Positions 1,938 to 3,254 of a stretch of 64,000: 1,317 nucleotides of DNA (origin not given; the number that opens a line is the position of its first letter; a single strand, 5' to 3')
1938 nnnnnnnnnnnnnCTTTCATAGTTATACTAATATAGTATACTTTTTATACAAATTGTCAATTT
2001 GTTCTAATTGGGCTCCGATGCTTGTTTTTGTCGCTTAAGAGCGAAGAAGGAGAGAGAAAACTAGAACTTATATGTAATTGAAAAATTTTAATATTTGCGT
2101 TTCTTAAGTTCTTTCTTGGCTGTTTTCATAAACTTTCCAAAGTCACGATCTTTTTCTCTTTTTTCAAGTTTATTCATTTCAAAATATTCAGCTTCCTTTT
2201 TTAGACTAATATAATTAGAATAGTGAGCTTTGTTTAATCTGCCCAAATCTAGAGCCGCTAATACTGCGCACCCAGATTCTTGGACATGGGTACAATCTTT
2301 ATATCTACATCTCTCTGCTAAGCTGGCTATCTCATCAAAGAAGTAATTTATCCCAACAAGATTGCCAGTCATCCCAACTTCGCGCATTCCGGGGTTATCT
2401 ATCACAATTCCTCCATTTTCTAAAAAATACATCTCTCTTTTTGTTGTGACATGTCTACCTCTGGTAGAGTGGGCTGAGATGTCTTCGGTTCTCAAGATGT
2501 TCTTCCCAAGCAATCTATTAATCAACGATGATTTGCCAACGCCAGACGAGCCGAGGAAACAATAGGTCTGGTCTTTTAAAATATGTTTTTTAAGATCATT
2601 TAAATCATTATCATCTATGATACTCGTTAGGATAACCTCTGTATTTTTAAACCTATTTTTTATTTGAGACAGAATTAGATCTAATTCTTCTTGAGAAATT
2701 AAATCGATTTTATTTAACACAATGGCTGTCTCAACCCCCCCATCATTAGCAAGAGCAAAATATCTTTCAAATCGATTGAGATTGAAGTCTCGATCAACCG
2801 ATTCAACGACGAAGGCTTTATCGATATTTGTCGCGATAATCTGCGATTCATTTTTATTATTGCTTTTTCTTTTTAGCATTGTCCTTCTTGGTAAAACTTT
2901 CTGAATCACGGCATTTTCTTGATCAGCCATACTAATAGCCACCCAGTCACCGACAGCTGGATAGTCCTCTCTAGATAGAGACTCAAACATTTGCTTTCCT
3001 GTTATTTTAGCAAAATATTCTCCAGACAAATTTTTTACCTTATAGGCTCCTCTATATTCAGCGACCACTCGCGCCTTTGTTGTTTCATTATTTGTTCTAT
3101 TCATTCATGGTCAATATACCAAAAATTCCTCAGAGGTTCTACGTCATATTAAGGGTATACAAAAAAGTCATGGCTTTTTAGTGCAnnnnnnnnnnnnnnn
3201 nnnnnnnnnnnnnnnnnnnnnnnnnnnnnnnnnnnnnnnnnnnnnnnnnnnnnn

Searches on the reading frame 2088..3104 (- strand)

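Call 38: search_protein_families(library=pfam, proteins=[window:2088-3104:-])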
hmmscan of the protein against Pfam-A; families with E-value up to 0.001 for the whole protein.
window:2088-3104:- (338 aa): 5 families
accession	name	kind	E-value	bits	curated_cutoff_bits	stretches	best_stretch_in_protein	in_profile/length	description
PF03193.22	RsgA_GTPase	-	9.8e-49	166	30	1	70-245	1-173/174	RsgA GTPase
PF01926.29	MMR_HSR1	-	3.5e-06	27.5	21.9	1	182-240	3-56/113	50S ribosome-binding GTPase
PF00009.33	GTP_EFTU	-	2.4e-05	24.5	26.5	1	94-161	93-168/188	Elongation factor Tu GTP binding domain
PF00005.33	ABC_tran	-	0.00041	21.4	25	1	168-211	1-44/137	ABC transporter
PF02421.24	FeoB_N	-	0.00062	19.8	27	0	93-175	76-156/156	Ferrous iron transport protein B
